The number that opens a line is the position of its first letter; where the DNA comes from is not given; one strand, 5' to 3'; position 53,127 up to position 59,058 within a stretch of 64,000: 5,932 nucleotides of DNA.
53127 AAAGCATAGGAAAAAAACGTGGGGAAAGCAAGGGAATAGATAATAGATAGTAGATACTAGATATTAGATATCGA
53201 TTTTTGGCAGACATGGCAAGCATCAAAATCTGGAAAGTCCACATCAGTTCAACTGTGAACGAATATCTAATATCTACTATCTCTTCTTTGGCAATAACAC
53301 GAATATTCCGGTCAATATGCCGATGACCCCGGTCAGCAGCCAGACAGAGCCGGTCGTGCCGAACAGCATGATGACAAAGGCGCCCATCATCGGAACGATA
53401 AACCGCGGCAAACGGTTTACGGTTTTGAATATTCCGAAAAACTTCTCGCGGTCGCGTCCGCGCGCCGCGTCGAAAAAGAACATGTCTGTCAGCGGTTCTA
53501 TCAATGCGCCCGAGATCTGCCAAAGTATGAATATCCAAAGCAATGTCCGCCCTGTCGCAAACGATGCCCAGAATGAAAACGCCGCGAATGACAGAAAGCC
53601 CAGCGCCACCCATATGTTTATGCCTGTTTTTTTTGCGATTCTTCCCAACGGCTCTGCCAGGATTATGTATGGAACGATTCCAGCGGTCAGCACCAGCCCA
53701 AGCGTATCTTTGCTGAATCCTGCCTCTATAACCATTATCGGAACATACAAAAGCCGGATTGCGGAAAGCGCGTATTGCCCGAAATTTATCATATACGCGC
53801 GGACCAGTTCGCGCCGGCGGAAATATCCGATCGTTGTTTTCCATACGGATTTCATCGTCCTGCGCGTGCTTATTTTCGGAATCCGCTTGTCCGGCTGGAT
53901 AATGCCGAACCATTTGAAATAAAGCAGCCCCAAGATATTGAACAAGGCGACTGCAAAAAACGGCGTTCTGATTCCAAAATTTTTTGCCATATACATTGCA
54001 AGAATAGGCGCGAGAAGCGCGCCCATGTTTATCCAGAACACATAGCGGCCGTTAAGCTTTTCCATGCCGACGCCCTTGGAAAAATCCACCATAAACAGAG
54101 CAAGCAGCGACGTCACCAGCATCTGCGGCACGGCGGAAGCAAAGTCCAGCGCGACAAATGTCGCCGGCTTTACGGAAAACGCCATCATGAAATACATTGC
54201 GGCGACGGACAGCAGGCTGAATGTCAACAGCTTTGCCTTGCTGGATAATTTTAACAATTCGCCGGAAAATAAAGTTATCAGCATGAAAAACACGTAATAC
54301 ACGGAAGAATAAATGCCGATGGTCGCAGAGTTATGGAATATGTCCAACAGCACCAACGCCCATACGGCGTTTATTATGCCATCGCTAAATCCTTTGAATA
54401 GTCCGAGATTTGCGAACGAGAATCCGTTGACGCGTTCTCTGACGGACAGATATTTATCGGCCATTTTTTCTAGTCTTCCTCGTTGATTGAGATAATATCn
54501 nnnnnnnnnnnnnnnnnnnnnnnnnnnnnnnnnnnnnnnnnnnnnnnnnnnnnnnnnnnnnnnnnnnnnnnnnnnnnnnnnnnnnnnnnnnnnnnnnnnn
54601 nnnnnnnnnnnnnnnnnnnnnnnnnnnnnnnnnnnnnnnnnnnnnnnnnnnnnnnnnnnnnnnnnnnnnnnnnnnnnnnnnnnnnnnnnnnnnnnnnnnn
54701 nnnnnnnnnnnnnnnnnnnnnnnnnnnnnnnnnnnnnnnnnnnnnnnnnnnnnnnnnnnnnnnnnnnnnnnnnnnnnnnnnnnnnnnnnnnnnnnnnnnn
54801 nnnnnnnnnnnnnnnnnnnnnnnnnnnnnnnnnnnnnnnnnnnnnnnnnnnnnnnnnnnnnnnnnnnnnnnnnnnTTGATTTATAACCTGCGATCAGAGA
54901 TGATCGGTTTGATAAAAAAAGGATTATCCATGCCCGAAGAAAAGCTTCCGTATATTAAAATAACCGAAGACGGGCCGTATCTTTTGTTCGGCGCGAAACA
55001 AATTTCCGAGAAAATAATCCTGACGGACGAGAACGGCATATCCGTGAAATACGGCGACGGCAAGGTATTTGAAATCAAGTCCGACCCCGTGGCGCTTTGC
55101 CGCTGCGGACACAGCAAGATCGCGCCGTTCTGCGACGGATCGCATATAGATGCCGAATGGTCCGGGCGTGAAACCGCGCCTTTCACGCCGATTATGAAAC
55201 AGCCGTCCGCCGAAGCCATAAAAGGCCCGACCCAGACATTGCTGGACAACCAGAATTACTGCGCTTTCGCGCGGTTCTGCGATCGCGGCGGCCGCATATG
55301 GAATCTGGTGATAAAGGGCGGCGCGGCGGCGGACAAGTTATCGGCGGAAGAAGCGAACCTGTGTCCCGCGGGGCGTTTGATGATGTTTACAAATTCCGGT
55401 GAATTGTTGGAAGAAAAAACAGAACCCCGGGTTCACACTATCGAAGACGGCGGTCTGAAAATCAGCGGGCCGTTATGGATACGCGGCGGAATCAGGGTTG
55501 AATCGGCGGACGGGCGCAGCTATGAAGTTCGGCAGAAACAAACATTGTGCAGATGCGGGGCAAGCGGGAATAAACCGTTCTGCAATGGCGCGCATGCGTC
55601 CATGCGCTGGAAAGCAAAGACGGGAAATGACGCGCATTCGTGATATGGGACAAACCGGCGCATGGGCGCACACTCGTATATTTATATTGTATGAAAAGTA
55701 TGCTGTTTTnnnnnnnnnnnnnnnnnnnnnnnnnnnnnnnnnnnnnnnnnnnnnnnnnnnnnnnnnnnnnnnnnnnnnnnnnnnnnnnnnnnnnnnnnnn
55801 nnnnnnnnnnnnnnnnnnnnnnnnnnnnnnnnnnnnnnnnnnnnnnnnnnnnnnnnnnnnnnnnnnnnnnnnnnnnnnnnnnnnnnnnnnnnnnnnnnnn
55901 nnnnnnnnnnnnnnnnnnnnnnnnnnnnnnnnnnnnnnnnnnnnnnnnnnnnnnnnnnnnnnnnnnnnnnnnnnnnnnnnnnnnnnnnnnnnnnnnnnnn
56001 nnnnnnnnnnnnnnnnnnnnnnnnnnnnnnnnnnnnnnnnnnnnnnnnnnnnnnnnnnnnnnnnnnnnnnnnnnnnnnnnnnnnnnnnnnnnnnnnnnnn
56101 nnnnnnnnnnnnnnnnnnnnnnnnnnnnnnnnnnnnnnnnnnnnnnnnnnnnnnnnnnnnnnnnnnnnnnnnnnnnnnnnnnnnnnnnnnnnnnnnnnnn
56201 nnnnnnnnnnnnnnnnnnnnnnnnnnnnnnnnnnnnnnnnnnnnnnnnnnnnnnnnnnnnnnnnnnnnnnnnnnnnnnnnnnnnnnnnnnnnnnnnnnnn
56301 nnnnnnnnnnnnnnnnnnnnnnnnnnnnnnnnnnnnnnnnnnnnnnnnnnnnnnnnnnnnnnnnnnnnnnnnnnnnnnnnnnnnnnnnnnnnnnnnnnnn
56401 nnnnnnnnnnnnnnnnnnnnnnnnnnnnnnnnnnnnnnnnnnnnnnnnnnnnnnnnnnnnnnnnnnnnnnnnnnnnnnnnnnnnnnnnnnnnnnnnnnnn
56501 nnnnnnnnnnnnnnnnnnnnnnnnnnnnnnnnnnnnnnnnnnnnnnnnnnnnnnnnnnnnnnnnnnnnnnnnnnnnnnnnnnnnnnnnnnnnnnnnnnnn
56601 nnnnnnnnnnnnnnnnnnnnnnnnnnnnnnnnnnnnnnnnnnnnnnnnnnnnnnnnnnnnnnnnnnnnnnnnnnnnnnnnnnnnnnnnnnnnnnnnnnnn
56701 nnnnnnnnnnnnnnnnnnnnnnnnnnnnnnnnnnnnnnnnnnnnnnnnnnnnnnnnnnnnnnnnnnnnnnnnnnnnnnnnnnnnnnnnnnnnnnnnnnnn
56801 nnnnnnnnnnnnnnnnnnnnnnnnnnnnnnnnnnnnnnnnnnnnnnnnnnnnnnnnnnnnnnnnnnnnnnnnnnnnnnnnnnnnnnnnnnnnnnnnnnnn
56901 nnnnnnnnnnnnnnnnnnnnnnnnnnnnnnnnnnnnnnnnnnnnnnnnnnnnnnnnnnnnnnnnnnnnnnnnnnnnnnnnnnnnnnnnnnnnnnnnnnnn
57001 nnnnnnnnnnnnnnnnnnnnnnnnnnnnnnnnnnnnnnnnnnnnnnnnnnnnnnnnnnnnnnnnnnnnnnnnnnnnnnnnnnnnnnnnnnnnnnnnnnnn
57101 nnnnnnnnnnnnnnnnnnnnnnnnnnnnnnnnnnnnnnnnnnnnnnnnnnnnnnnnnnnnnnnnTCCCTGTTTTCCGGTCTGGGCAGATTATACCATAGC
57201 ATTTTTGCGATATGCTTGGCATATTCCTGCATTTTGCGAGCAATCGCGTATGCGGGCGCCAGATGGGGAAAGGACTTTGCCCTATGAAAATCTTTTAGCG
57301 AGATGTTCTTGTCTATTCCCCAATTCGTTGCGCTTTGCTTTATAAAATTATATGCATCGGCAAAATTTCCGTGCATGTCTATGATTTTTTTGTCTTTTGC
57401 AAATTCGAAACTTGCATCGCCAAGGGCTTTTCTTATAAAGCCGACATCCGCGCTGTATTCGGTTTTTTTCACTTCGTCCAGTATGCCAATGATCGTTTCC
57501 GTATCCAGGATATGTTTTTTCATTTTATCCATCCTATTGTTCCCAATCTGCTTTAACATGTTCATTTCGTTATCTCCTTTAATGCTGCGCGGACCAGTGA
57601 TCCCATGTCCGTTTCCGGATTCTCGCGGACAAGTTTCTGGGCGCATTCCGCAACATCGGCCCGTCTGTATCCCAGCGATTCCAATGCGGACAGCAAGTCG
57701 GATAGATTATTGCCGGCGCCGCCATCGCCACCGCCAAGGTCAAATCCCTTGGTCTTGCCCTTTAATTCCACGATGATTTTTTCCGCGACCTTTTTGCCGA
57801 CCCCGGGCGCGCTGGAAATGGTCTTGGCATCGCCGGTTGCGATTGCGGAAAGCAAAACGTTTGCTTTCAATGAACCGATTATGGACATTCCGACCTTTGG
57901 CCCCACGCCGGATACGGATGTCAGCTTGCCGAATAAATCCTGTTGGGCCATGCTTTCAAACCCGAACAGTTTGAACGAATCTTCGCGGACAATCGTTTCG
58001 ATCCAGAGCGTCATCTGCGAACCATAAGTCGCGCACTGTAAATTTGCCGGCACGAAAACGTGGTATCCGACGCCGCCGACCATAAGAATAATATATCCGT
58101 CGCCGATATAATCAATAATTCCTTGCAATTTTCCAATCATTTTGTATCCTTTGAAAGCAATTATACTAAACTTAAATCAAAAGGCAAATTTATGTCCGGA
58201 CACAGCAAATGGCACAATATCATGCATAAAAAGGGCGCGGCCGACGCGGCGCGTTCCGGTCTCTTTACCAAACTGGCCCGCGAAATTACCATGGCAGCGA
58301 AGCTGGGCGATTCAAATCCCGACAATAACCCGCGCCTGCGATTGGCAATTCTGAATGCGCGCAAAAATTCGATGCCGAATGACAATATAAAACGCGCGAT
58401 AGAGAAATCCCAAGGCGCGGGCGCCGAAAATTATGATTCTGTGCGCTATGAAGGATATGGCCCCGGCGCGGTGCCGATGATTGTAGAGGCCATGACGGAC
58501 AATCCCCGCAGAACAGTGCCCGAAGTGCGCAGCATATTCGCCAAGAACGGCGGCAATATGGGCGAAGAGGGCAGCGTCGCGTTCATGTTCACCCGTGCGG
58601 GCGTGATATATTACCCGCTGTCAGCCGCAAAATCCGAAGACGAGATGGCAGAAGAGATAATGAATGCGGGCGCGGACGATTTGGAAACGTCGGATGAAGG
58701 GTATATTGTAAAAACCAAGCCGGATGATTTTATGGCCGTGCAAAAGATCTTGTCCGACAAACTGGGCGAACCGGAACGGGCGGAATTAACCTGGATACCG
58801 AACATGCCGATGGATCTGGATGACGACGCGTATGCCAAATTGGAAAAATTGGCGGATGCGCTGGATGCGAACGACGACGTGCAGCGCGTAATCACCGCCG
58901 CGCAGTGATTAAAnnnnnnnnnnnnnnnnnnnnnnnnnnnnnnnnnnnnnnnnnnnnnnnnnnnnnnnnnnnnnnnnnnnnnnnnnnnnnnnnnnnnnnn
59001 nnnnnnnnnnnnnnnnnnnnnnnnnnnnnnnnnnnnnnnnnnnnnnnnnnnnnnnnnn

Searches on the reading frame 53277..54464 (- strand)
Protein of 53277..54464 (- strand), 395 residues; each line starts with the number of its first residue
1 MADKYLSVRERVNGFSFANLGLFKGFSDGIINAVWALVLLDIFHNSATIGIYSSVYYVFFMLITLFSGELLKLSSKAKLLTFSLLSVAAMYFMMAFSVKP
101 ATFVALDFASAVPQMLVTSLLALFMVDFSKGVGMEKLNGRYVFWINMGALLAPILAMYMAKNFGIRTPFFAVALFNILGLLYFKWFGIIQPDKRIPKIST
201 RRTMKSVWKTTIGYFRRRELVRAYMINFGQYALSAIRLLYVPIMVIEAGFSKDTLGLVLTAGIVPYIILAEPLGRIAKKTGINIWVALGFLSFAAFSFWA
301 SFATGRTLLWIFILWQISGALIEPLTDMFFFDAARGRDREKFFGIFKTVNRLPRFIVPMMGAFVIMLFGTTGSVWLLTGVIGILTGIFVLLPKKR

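Call 66: search_protein_families(library=pfam, proteins=[window:53277-54464:-], max_evalue=0.00001)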
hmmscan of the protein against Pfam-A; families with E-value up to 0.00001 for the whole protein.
window:53277-54464:- (395 aa): 1 family
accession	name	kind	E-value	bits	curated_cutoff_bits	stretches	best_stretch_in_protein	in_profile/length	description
PF07690.21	MFS_1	-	6.8e-25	88.1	33.4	2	22-235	6-223/347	Major Facilitator Superfamily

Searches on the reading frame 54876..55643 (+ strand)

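Call 66: search_protein_families(library=pfam, proteins=[window:54876-55643:+], max_evalue=0.00001)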
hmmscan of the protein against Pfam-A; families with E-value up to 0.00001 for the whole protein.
window:54876-55643:+ (255 aa): 1 family
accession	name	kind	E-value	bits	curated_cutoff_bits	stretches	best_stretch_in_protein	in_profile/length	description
PF09360.15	zf-CDGSH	-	2.9e-33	114.3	29.5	2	198-241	2-48/48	Iron-binding zinc finger CDGSH type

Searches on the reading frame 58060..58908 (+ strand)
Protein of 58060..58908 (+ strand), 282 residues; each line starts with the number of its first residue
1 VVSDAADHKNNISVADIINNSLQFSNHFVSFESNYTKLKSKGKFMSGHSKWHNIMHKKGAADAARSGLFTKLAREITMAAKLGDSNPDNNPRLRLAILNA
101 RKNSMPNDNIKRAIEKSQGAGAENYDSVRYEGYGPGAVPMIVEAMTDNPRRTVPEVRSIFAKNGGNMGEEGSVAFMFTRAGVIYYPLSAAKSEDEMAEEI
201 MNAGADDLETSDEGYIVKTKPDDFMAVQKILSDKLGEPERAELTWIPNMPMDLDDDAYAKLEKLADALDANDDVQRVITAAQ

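Call 66: search_protein_families(library=pfam, proteins=[window:58060-58908:+], max_evalue=0.00001)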
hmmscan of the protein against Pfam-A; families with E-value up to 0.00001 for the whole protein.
window:58060-58908:+ (282 aa): 2 families
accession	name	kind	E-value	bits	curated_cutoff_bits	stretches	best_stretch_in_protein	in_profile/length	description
PF01709.26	Transcrip_reg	-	6.8e-53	179.1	27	1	125-279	1-158/160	TACO1/YebC second and third domain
PF20772.2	TACO1_YebC_N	-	7.1e-31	106.9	36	1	49-119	1-72/73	TACO1/YebC protein N-terminal domain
